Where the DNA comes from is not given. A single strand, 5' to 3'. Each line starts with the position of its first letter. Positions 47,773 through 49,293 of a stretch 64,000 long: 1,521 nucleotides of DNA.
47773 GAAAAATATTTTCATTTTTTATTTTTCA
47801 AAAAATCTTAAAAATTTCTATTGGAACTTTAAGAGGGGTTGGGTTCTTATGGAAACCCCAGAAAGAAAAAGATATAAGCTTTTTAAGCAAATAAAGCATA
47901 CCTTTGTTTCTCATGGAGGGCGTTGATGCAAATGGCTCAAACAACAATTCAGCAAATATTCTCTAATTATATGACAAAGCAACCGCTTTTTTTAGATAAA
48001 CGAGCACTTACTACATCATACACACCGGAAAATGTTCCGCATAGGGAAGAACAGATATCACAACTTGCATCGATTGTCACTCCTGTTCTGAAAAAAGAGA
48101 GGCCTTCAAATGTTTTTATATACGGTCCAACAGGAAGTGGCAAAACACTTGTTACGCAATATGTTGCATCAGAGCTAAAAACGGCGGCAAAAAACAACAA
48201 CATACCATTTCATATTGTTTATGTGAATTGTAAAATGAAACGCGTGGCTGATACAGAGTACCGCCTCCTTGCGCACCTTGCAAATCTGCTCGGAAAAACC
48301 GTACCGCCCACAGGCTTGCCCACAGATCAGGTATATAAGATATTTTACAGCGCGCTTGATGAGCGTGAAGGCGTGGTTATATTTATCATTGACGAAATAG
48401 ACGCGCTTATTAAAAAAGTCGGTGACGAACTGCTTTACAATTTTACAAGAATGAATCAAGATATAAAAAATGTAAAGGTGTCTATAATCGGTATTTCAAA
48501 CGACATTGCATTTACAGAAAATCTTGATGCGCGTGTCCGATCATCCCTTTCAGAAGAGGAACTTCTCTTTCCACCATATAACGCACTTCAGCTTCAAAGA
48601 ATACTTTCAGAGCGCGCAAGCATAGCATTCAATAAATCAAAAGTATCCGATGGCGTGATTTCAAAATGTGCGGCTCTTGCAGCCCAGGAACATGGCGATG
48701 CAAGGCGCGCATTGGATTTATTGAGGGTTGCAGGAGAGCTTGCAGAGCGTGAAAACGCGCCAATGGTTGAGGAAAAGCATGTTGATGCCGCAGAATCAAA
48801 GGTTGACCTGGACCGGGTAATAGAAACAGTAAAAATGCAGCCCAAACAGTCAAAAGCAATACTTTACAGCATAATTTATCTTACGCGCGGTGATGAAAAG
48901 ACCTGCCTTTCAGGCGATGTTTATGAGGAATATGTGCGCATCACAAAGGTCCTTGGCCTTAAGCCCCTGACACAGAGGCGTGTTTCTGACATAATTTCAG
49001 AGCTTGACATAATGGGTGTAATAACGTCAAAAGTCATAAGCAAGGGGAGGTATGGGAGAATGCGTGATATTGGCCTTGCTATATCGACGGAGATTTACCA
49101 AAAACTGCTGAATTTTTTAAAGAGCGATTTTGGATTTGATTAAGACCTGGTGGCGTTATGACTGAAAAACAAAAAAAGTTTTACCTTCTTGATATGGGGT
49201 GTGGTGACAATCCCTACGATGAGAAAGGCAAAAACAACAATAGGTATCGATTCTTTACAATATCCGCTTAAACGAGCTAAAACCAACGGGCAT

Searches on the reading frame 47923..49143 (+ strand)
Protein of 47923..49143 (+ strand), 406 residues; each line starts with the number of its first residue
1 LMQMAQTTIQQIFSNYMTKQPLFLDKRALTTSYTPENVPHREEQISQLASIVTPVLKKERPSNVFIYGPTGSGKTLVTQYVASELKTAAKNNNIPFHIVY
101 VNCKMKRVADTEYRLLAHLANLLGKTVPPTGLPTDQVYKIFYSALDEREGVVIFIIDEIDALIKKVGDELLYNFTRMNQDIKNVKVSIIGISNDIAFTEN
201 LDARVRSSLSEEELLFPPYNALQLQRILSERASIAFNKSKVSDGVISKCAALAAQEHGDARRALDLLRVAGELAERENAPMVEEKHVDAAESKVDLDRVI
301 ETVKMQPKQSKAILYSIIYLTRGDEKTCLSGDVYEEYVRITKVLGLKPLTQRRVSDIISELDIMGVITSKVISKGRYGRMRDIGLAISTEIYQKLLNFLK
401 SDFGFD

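Call 4: search_protein_families(library=pfam, proteins=[window:47923-49143:+])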
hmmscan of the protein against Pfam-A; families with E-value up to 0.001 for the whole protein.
window:47923-49143:+ (406 aa): 12 families
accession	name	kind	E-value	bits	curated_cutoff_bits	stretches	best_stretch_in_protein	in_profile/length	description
PF22703.2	Cdc6_lid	-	6.3e-26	90.5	27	1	226-291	2-67/68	Cdc6 AAA+ ATPase-type lid domain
PF09079.17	Cdc6_C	-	9.2e-26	90.1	25.1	1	301-391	1-92/96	CDC6, C terminal winged helix domain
PF13401.12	AAA_22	-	4.3e-12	46.9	27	1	61-190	5-122/130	AAA domain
PF13191.12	AAA_16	-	3.1e-10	41.2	32.6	1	38-180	2-161/167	AAA ATPase domain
PF00004.35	AAA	-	3.1e-09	37.8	21.2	1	65-212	2-125/131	ATPase family associated with various cellular activities (AAA)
PF01637.24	ATPase_2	-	8.2e-09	36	33.2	1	41-183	4-145/225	ATPase domain predominantly from Archaea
PF05729.18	NACHT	-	7.3e-07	29.6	26.7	1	64-167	3-98/167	NACHT domain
PF22606.2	Cdc6-ORC-like_ATPase_lid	-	3.3e-06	27.4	27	1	219-277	1-59/60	Cdc6/ORC-like, ATPase lid domain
PF00270.35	DEAD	-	1.1e-05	25.6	26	0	60-84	13-37/167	DEAD/DEAH box helicase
PF05621.17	TniB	-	1.9e-05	24.6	22.4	1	54-164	28-133/189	Bacterial TniB protein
PF07693.20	KAP_NTPase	-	0.00031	20.5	20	0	43-103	3-58/293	KAP family P-loop domain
PF05496.18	RuvB_N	-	0.00081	19.6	27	0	56-95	28-67/159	Holliday junction DNA helicase RuvB P-loop domain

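Call 6: find_homologous_proteins(query=window:47923-49143:+)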
Query window:47923-49143:+ (406 aa): 8000 proteins with E <= 0.001 among 8000 candidates; the best 120 are listed.
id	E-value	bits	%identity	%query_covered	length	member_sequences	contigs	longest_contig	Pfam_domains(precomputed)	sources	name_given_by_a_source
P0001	1.5e-258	875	100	99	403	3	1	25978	PF00270.36,PF22703.3,PF05729.19,PF22606.3,PF00004.36,PF13401.13,PF01637.25,PF09079.18,PF13191.13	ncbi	ncbi:MAG: ORC1-type DNA replication protein [Nanoarchaeota archaeon]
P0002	9.7e-250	846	100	96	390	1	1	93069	PF00270.36,PF22703.3,PF05729.19,PF22606.3,PF00004.36,PF13401.13,PF01637.25,PF09079.18,PF13191.13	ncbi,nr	ncbi:orc1/cdc6 family replication initiation protein [archaeon]|nr:orc1/cdc6 family replication init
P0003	1.7e-246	835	94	99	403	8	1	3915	PF00270.36,PF22703.3,PF05729.19,PF00004.36,PF13401.13,PF01637.25,PF05621.18,PF09079.18,PF13191.13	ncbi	-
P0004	1.4e-241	819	91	99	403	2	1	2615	PF00270.36,PF22703.3,PF00004.36,PF13401.13,PF01637.25,PF09079.18,PF13191.13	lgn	-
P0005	3.3e-236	801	89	99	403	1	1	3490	PF22703.3,PF05729.19,PF00004.36,PF13401.13,PF01637.25,PF09079.18,PF13191.13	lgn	-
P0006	2.9e-212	722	79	99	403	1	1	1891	PF22703.3,PF05729.19,PF22606.3,PF00004.36,PF13401.13,PF01637.25,PF09079.18,PF13191.13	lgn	-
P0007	5.5e-211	718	79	99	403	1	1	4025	PF22703.3,PF00004.36,PF13401.13,PF01637.25,PF09079.18,PF13191.13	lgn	-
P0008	1.4e-206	704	76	99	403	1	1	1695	PF22703.3,PF05729.19,PF22606.3,PF00004.36,PF13401.13,PF01637.25,PF05621.18,PF09079.18,PF13191.13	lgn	-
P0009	4.4e-205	699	76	99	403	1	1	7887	PF22703.3,PF05729.19,PF22606.3,PF00004.36,PF13401.13,PF01637.25,PF09079.18,PF13191.13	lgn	-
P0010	1.8e-176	605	66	99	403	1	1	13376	PF22703.3,PF22606.3,PF00004.36,PF13401.13,PF01637.25,PF05621.18,PF09079.18,PF13191.13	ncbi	-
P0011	1.9e-175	601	66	99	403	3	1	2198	PF22703.3,PF22606.3,PF00004.36,PF13401.13,PF01637.25,PF05621.18,PF09079.18,PF13191.13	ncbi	-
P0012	2.7e-175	601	67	99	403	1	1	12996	PF22703.3,PF05729.19,PF00004.36,PF13401.13,PF01637.25,PF05621.18,PF09079.18,PF13191.13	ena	-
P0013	3.3e-175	601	67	99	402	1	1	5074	PF22703.3,PF00004.36,PF13401.13,PF01637.25,PF05621.18,PF09079.18,PF13191.13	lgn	-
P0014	2.9e-174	597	66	99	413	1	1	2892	PF22703.3,PF05729.19,PF00004.36,PF13401.13,PF01637.25,PF05621.18,PF09079.18,PF13191.13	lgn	-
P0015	4.4e-174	597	66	99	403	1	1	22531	PF22703.3,PF22606.3,PF00004.36,PF13401.13,PF01637.25,PF05621.18,PF09079.18,PF13191.13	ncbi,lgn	-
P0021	1.6e-173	595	66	99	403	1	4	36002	PF22703.3,PF00004.36,PF13401.13,PF01637.25,PF05621.18,PF09079.18,PF13191.13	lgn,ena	-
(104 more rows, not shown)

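Call 8: find_related_loci(query=window:47932-49143:+, collection=genome_contigs, flank=5000)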
Query window:47932-49143:+ (403 aa) in genome_contigs; peptide patterns used: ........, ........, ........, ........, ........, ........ (x = any residue, [..] = any of these).
600 stretches matched a pattern (row limit reached: there are more); 529 encode a relative of the query (tblastn E <= 1e-3); the best 80 are kept; 80 distinct loci.
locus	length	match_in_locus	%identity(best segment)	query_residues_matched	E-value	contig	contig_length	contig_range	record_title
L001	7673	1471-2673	66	1-400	0e+0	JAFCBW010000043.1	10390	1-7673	MAG: Candidatus Nanohalarchaeota archaeon isolate AB_03_Bin_175 AB_03_Bin_175_scaffold_11396, whole genome shotgun seque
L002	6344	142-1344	66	1-400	0e+0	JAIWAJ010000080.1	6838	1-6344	MAG: Methanosarcinales archaeon isolate SFP3_US_04_2 NODE_4839_length_6838_cov_2.220086, whole genome shotgun sequence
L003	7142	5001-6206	63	1-402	2e-179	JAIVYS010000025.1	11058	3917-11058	MAG: Candidatus Bathyarchaeota archaeon isolate SFP3_RM_09_1 NODE_2344_length_11058_cov_3.966700, whole genome shotgun s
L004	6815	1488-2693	64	1-402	6e-180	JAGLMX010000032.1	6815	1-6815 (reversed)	MAG: Candidatus Aenigmatarchaeota archaeon isolate RS_6_10 ROV157_6.bin.10.fa_32, whole genome shotgun sequence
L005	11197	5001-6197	57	1-400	4e-156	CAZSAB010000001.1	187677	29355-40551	MAG TPA_asm: uncultured archaeon isolate SRP090399_co2_41 genome assembly, contig: NODE_2_length_187677_cov_7.835606, wh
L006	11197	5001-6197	57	1-400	3e-155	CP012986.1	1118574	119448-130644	Nanohaloarchaea archaeon SG9, complete genome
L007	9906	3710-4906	58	1-400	7e-155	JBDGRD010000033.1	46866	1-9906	MAG: Candidatus Nanohaloarchaea archaeon isolate DAL-Ass_40_74C4R DAL-Ass_40_74C4R_33, whole genome shotgun sequence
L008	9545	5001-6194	57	4-400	1e-154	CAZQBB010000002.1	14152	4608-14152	MAG TPA_asm: uncultured archaeon isolate binchicken_co6_14 genome assembly, contig: NODE_4832_length_14152_cov_4.340569,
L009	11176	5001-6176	57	6-400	2e-153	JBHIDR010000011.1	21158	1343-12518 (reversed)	MAG: Candidatus Aenigmatarchaeota archaeon isolate b3.sp3_bin.38 NODE_637_length_21158_cov_5.687390, whole genome shotgu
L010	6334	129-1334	58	3-403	3e-152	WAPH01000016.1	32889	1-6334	MAG: Nanobdellati archaeon isolate S143_163_esom k151_286291, whole genome shotgun sequence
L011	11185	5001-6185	56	5-398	2e-151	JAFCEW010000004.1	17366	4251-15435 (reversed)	MAG: Candidatus Aenigmatarchaeota archaeon isolate Meg22_1214_Bin_346 Meg22_1214_Bin_346_scaffold_10767, whole genome sh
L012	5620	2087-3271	57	3-400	3e-152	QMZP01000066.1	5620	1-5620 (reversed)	MAG: Candidatus Aenigmatarchaeota archaeon isolate B8_G16 B8_Guay16_scaffold_15276, whole genome shotgun sequence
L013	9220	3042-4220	56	5-400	3e-150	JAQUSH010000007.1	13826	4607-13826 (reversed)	MAG: Candidatus Aenigmatarchaeota archaeon isolate STD1_92 NODE_11358_length_13826_cov_3.252135_Sandtown_D1, whole genom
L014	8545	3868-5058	55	1-400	5e-150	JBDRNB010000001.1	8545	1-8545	MAG: Candidatus Aenigmatarchaeota archaeon isolate MEGAHIT-group-1.865 k141_12357783, whole genome shotgun sequence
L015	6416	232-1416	56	3-402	9e-150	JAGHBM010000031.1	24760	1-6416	MAG: Candidatus Aenigmatarchaeota archaeon isolate AUK256 PB_MBMC_210_c_000000000067, whole genome shotgun sequence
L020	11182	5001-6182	55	9-401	9e-147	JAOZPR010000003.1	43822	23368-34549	MAG: Candidatus Aenigmatarchaeota archaeon isolate GMC4.metabat2.263 GMC4_417_length_43822_cov_10.834624, whole genome s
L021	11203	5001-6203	54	1-400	8e-147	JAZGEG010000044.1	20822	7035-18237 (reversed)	MAG: Candidatus Aenigmatarchaeota archaeon isolate SCS4bin.16 SCS4bin.16_44, whole genome shotgun sequence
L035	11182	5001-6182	52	3-402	2e-137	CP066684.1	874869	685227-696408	MAG: Candidatus Aenigmatarchaeota archaeon isolate NC_groundwater_134_Ag_S-0.1um_56_17 chromosome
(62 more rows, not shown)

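Call 13: find_encoding_contigs(protein=P0003, flank=4000, max_places=3)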
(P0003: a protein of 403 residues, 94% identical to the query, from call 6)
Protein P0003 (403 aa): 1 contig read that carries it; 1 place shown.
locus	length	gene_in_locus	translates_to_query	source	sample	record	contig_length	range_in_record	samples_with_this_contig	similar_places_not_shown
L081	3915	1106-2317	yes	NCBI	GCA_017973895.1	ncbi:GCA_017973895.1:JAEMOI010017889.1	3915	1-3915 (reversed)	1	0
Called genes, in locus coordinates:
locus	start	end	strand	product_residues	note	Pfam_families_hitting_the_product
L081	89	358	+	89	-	-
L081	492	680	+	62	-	-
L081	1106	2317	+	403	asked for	PF01637:ATPase_2, PF05621:TniB (faint), PF13191:AAA_16, PF00004:AAA, PF05729:NACHT (weak), PF13401:AAA_22, PF22703:Cdc6_lid, PF09079:WHD_Cdc6, +1 more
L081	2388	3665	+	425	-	PF03721:UDPG_MGDP_dh_N, PF00984:UDPG_MGDP_dh, PF03720:UDPG_MGDP_dh_C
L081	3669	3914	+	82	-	?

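Call 14: find_encoding_contigs(protein=P0005, flank=4000, max_places=3)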
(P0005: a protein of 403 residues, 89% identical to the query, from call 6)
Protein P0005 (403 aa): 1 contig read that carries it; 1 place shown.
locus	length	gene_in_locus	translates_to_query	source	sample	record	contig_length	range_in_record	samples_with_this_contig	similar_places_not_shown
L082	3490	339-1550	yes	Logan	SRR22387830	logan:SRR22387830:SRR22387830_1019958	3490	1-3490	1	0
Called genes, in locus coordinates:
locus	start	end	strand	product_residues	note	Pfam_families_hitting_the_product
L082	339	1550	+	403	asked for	PF01637:ATPase_2, PF13191:AAA_16, PF00004:AAA, PF05729:NACHT (weak), PF13401:AAA_22, PF22703:Cdc6_lid, PF09079:WHD_Cdc6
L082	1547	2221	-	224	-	PF13470:PIN_3 (weak)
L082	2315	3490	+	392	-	?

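Call 15: find_encoding_contigs(protein=P0009, flank=5000, max_places=3)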
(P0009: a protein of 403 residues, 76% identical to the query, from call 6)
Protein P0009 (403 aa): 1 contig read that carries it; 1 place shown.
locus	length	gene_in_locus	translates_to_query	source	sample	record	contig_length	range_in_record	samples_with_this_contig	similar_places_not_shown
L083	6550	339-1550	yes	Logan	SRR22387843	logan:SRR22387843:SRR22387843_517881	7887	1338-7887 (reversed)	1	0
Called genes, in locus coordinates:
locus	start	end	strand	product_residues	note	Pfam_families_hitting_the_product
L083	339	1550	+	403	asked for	PF01637:ATPase_2, PF13191:AAA_16, PF00004:AAA (weak), PF05729:NACHT (weak), PF13401:AAA_22, PF22606:Cdc6-ORC-like_ATPase_lid (faint), PF22703:Cdc6_lid, PF09079:WHD_Cdc6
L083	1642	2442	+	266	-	PF04909:Amidohydro_2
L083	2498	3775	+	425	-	PF03721:UDPG_MGDP_dh_N, PF03807:F420_oxidored (faint), PF00984:UDPG_MGDP_dh, PF03720:UDPG_MGDP_dh_C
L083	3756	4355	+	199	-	PF01966:HD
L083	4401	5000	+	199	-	-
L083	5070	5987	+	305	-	PF00056:Ldh_1_N, PF02866:Ldh_1_C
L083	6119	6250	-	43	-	-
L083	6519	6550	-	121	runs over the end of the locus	-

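Call 36: search_solved_structures(query=window:47932-49143:+, show_alignments=2)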
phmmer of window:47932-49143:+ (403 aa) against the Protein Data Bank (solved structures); distinct sequences matched with E-value up to 0.001: 29.
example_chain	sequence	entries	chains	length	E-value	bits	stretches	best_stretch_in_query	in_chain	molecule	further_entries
2qby_A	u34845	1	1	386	7.8e-104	350.8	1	18-393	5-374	Cell division control protein 6 homolog 1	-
2v1u_A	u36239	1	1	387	5.9e-96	324.9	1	19-383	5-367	CELL DIVISION CONTROL PROTEIN 6 HOMOLOG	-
2qby_B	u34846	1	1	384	1.4e-45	159.1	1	33-394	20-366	Cell division control protein 6 homolog 3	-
4xgc_A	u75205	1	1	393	7.3e-20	74.5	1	15-356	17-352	Origin recognition complex subunit 1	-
7jgr_A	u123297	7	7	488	1.4e-19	73.6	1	15-352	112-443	Origin recognition complex subunit 1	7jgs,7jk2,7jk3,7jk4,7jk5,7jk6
1fnn_A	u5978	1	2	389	3.9e-18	68.9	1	20-389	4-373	CELL DIVISION CONTROL PROTEIN 6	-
7jpo_A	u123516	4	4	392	2.1e-17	66.5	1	25-356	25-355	Origin recognition complex subunit 1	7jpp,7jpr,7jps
5uj7_A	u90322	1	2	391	2.1e-17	66.5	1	25-356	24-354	Origin recognition complex subunit 1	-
8s0e_G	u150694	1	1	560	2.3e-17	66.3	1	26-274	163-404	Cell division control protein 6 homolog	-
8rwv_F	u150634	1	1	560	2.6e-17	66.2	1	26-274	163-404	Cell division control protein 6 homolog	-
5ujm_A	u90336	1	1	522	5e-17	65.2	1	25-356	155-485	Origin recognition complex subunit 1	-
7ctf_A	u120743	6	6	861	1.5e-16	63.6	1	25-354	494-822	Origin recognition complex subunit 1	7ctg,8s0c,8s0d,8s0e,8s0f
8rwv_A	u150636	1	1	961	1.9e-16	63.3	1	25-354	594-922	Origin recognition complex subunit 1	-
7jgr_G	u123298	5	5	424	6.1e-14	55.1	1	23-287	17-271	Cell division control protein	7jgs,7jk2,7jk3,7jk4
5v8f_A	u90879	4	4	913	3.2e-11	46.1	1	8-228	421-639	Origin recognition complex subunit 1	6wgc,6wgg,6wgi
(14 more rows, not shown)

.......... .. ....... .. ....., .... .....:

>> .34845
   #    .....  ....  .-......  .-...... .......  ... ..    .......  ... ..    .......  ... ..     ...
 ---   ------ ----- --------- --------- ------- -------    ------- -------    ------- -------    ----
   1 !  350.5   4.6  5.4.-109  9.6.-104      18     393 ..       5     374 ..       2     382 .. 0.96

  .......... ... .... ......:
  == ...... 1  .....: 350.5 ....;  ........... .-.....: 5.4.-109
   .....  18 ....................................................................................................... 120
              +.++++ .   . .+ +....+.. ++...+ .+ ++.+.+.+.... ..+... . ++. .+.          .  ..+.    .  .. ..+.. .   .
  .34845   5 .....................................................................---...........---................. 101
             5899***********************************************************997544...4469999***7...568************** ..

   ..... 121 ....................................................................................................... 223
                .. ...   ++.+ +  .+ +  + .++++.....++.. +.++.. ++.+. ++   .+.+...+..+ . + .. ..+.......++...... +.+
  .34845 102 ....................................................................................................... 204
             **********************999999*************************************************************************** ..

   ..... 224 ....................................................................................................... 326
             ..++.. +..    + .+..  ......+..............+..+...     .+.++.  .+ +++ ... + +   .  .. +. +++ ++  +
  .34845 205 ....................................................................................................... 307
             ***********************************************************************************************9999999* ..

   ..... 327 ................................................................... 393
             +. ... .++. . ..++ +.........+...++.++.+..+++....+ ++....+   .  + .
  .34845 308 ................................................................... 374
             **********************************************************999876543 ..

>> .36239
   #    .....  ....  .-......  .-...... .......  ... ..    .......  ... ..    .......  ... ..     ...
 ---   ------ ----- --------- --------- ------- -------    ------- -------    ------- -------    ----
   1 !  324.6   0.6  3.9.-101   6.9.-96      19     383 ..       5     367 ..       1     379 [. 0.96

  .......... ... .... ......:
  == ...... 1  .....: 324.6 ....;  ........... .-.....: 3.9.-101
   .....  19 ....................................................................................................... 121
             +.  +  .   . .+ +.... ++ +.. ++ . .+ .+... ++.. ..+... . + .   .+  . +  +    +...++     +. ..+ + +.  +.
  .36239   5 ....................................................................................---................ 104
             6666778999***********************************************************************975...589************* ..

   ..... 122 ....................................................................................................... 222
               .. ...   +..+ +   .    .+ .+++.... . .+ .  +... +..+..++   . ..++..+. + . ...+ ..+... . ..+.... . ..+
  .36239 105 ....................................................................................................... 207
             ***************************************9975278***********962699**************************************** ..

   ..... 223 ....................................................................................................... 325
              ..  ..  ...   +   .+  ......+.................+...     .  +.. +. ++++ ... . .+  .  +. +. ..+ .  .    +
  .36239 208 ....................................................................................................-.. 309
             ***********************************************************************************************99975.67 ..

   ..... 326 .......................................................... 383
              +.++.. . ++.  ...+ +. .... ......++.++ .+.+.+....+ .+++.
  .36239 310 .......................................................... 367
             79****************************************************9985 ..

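Call 37: find_related_loci(query=window:47932-49143:+, collection=metagenome_contigs, flank=2500)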
Query window:47932-49143:+ (403 aa) in metagenome_contigs; peptide patterns used: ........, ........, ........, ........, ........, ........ (x = any residue, [..] = any of these).
600 stretches matched a pattern (row limit reached: there are more); 526 encode a relative of the query (tblastn E <= 1e-3); the best 80 are kept; 80 distinct loci.
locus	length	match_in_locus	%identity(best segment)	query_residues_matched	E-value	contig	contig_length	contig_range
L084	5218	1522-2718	58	1-400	6e-162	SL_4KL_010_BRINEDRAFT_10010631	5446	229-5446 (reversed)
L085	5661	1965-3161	57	1-400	1e-156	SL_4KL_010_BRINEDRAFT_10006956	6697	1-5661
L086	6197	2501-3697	57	1-400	5e-156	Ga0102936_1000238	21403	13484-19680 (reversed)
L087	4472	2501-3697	57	1-400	1e-158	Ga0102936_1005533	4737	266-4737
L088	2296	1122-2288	58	7-396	1e-165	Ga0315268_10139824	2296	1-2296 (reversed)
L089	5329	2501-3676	56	1-392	1e-154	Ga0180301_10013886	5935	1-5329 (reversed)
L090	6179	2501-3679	59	7-400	4e-153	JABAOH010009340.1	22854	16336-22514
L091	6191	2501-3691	56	5-400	2e-152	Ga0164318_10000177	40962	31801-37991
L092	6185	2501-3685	57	5-398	3e-152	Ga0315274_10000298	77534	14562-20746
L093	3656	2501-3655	59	7-392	2e-157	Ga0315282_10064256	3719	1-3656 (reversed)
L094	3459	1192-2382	56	5-400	3e-158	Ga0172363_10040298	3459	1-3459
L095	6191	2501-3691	56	5-400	7e-152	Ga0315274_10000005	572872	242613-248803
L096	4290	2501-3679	57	7-400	3e-152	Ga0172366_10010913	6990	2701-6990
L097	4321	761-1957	56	6-400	8e-155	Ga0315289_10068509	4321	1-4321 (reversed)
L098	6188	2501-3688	57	4-400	3e-151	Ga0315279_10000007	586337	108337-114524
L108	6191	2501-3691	57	1-400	3e-149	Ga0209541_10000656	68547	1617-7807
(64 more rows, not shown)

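Call 38: find_encoding_contigs(protein=P0004, flank=3000, max_places=2)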
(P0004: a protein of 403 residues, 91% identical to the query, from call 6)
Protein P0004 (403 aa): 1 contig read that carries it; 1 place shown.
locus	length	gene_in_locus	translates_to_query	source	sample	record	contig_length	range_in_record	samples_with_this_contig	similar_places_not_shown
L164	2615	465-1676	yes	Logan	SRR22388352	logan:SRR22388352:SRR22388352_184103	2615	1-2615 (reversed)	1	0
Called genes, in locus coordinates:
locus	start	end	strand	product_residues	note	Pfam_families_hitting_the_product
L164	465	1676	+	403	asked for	PF01637:ATPase_2, PF13191:AAA_16, PF00270:DEAD (faint), PF00004:AAA, PF13401:AAA_22, PF22703:Cdc6_lid, PF09079:WHD_Cdc6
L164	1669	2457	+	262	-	-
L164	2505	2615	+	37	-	?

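Call 39: find_encoding_contigs(protein=P0007, flank=3000, max_places=2)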
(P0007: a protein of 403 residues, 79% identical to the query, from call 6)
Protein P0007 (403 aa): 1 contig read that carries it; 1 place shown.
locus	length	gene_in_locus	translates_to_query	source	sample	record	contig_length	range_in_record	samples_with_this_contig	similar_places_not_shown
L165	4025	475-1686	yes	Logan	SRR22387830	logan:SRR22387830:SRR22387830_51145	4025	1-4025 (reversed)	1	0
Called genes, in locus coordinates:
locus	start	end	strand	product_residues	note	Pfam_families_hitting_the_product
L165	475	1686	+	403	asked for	PF01637:ATPase_2 (weak), PF13191:AAA_16 (weak), PF00004:AAA (weak), PF13401:AAA_22 (weak), PF22703:Cdc6_lid, PF09079:WHD_Cdc6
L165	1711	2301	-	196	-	PF02777:Sod_Fe_C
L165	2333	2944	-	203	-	PF02589:LUD_dom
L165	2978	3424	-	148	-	PF00210:Ferritin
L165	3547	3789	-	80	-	-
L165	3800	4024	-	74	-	?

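Call 40: find_encoding_contigs(protein=P0006, flank=3000, max_places=2)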
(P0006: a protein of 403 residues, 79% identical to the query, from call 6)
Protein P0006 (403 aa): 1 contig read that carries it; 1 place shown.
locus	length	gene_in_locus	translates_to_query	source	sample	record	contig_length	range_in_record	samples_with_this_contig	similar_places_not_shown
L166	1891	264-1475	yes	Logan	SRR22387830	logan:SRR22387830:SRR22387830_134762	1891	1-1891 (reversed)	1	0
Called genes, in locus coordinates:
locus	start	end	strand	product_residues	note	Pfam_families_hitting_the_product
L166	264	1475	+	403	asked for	PF01637:ATPase_2, PF13191:AAA_16, PF00004:AAA, PF05729:NACHT (weak), PF13401:AAA_22, PF22606:Cdc6-ORC-like_ATPase_lid (weak), PF22703:Cdc6_lid, PF09079:WHD_Cdc6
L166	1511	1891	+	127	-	?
